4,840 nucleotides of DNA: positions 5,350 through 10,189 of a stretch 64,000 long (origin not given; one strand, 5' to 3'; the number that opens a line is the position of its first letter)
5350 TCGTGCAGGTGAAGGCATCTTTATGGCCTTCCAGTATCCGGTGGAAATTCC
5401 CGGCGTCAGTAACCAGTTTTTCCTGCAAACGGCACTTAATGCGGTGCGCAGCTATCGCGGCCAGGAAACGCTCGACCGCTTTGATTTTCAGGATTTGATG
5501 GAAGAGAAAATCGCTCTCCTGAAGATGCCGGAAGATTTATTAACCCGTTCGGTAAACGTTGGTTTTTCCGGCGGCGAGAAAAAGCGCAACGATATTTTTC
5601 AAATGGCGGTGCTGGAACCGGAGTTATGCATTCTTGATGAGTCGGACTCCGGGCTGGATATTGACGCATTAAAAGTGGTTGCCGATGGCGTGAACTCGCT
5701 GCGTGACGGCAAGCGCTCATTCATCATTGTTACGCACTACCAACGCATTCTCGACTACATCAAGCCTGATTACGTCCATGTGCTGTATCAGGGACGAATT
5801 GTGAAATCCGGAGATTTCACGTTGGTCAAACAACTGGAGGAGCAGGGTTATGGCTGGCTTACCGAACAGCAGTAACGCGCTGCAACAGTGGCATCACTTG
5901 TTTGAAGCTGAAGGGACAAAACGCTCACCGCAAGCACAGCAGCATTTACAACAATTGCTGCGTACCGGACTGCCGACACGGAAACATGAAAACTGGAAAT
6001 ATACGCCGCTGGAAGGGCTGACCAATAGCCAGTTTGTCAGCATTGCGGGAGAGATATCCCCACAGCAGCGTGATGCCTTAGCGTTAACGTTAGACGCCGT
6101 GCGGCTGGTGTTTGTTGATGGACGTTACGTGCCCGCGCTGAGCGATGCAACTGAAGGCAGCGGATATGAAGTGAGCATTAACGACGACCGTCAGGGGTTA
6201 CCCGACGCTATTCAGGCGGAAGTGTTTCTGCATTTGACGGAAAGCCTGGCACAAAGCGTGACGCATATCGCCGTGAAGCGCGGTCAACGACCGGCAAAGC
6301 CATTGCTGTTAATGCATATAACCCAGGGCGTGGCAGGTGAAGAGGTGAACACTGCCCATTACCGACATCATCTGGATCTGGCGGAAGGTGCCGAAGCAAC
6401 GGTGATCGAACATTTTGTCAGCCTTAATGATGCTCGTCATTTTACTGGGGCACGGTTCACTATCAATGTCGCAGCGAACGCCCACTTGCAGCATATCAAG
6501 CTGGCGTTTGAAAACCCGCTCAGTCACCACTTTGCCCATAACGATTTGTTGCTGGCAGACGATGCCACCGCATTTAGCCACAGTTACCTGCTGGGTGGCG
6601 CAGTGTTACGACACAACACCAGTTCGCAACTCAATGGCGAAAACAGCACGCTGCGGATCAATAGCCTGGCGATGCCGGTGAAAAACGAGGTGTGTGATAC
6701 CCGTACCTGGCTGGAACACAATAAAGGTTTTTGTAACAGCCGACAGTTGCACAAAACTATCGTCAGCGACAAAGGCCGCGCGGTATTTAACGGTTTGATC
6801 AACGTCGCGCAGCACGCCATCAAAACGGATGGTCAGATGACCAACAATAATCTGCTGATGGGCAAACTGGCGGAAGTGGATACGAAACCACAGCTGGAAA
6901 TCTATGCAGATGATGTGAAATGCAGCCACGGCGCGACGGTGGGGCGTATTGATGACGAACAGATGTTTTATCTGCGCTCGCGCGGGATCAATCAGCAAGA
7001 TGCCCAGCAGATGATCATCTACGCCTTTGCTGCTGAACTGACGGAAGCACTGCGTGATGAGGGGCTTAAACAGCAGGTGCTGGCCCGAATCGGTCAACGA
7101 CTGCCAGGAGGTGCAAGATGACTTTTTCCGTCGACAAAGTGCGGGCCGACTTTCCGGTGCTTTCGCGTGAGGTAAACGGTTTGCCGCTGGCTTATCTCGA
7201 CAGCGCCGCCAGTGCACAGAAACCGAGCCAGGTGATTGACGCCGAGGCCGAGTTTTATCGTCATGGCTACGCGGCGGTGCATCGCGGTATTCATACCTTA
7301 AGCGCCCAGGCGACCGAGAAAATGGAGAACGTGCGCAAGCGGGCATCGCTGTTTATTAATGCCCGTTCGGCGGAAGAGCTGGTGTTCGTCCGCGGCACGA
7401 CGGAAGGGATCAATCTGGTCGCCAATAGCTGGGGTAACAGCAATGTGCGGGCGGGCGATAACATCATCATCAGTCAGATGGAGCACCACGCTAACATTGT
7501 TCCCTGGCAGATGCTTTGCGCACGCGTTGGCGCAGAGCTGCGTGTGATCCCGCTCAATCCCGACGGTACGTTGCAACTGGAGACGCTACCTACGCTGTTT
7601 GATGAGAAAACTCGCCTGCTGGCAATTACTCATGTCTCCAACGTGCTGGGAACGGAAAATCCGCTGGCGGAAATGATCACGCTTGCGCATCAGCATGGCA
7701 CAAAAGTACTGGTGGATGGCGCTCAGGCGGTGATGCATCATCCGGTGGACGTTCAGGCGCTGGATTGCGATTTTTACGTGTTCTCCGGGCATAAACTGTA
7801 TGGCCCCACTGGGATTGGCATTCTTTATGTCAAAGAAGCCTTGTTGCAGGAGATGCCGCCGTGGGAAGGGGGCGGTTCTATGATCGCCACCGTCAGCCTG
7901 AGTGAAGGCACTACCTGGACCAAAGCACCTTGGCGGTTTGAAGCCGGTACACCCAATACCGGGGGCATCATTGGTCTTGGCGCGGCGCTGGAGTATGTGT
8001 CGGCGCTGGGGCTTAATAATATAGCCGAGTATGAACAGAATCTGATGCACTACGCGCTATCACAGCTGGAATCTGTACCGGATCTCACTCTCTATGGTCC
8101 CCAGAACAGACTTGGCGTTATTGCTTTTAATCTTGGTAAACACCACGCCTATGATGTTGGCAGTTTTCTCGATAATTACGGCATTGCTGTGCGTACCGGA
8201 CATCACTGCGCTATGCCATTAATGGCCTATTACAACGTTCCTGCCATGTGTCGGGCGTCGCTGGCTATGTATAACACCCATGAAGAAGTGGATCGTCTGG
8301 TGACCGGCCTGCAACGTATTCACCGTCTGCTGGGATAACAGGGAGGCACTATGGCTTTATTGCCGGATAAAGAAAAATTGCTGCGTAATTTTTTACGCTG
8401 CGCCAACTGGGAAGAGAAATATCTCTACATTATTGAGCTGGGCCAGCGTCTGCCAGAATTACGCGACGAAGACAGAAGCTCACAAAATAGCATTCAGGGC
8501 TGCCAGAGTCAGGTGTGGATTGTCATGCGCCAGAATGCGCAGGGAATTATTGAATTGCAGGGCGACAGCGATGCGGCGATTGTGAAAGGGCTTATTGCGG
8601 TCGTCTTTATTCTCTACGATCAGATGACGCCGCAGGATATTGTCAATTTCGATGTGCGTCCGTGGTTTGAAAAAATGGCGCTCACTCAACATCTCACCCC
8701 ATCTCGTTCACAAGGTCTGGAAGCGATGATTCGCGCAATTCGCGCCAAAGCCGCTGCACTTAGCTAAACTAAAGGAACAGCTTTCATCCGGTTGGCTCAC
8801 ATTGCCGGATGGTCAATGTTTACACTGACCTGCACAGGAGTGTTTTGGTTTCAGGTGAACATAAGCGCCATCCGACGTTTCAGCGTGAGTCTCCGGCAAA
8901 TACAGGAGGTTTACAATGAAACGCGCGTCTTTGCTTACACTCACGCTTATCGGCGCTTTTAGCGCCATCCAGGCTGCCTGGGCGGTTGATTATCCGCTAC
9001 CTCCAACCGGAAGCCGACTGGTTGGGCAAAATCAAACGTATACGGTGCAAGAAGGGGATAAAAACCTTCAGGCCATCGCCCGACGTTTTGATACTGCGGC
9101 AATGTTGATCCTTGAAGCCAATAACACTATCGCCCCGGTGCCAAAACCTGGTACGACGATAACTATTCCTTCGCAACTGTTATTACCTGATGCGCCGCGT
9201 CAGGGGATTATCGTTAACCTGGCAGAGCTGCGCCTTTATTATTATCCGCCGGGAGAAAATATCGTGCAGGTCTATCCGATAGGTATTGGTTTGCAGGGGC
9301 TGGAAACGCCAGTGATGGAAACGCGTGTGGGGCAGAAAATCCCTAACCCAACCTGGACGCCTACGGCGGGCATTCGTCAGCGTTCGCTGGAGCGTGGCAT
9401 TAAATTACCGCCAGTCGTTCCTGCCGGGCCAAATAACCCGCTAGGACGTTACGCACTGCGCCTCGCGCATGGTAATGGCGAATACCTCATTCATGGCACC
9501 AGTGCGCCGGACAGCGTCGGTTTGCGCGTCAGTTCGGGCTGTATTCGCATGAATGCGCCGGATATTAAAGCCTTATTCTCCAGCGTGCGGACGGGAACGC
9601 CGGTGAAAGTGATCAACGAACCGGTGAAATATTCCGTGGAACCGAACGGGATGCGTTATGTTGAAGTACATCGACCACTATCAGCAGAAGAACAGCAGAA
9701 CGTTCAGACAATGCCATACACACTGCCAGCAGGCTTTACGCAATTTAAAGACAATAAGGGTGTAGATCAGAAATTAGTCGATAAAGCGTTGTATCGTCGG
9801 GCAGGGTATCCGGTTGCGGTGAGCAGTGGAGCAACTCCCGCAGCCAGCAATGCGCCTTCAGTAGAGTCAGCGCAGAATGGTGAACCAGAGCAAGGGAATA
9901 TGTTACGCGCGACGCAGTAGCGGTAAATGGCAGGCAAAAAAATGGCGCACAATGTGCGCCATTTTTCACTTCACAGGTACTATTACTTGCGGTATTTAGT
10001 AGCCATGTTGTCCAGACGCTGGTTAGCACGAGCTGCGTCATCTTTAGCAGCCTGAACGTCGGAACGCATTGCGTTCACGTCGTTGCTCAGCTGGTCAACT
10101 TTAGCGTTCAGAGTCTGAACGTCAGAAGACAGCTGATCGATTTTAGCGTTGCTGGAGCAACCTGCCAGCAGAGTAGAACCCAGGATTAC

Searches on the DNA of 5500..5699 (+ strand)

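Call 25: search_dna_similar(query=window:5500-5699:+, collection=ecoli_genomes, mode=near, max_rows=8)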
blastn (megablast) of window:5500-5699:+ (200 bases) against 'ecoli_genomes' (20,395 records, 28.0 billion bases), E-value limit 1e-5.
Records with a match: 5416; places in all: 5418; records where one place covers at least 80% of the query: 5415.
Genomes with a match: 5416 of 5426; with a place that covers at least 80% of the query: 5415. Places per genome that has any: lowest 1, median 1, highest 2. On chromosomes: 5416 places; on plasmids: 2.
Best place of each record, by identity: >=99% 4557; 95-99% 859.
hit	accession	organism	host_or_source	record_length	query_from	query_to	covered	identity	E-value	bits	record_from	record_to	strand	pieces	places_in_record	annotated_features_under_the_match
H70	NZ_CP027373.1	Escherichia coli strain 05-3629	Homo sapiens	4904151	1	200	100%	99.5%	7e-98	364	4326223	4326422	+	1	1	sufC: Fe-S cluster assembly ATPase SufC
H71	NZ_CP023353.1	Escherichia coli strain 746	canine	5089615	1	200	100%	99.5%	7e-98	364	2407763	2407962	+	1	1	sufC: Fe-S cluster assembly ATPase SufC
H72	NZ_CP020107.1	Escherichia coli strain 13E0767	cattle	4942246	1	200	100%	99.5%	7e-98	364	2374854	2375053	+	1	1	sufC: Fe-S cluster assembly ATPase SufC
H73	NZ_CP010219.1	Escherichia coli strain M18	mouse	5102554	1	200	100%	99.5%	7e-98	364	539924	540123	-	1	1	sufC: Fe-S cluster assembly ATPase SufC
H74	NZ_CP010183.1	Escherichia coli strain M3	mouse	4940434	1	200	100%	99.5%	7e-98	364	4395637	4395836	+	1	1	sufC: Fe-S cluster assembly ATPase SufC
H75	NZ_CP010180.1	Escherichia coli strain M1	mouse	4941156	1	200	100%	99.5%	7e-98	364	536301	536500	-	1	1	sufC: Fe-S cluster assembly ATPase SufC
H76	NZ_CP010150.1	Escherichia coli strain D7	dog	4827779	1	200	100%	99.5%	7e-98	364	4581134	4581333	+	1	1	sufC: Fe-S cluster assembly ATPase SufC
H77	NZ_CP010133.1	Escherichia coli strain C11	cow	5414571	1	200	100%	99.5%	7e-98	364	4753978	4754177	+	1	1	sufC: Fe-S cluster assembly ATPase SufC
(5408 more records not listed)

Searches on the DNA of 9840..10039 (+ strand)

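Call 26: search_dna_similar(query=window:9840-10039:+, collection=ecoli_genomes, mode=near, max_rows=8)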
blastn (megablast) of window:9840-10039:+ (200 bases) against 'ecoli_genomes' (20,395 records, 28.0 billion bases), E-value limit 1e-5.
Records with a match: 5425; places in all: 5429; records where one place covers at least 80% of the query: 5421.
Genomes with a match: 5425 of 5426; with a place that covers at least 80% of the query: 5421. Places per genome that has any: lowest 1, median 1, highest 2. On chromosomes: 5427 places; on plasmids: 2.
Best place of each record, by identity: >=99% 1522; 95-99% 3903.
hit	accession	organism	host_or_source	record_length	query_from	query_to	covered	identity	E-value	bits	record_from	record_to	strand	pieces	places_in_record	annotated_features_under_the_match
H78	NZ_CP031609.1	Escherichia coli strain N3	Homo sapiens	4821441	1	200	100%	100.0%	1e-99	370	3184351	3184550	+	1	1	ldtE: L,D-transpeptidase LdtE | lpp: murein lipoprotein Lpp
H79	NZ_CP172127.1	Escherichia coli strain GF43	chicken meat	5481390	1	200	100%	100.0%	1e-99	370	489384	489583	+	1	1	ldtE: L,D-transpeptidase LdtE | lpp: murein lipoprotein Lpp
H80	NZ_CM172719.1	Escherichia coli strain FCI48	Homo sapiens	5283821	1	200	100%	100.0%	1e-99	370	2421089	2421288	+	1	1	ldtE: L,D-transpeptidase LdtE | lpp: murein lipoprotein Lpp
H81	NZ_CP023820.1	Escherichia coli strain 7/2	Homo sapiens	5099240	1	200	100%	99.5%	7e-98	364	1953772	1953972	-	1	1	ldtE: L,D-transpeptidase LdtE | lpp: murein lipoprotein Lpp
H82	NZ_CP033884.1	Escherichia coli strain 50579417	Homo sapiens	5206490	1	200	100%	99.5%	7e-98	364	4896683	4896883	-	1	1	ldtE: L,D-transpeptidase LdtE | lpp: murein lipoprotein Lpp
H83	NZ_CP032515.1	Escherichia coli strain 118UI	Homo sapiens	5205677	1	200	100%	99.5%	7e-98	364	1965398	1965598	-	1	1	ldtE: L,D-transpeptidase LdtE | lpp: murein lipoprotein Lpp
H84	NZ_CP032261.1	Escherichia coli strain AR_0067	missing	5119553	1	200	100%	99.5%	7e-98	364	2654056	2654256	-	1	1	ldtE: L,D-transpeptidase LdtE | lpp: murein lipoprotein Lpp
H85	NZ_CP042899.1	Escherichia coli strain CFSAN061763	missing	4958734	1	200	100%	99.5%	7e-98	364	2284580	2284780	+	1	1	ldtE: L,D-transpeptidase LdtE | lpp: murein lipoprotein Lpp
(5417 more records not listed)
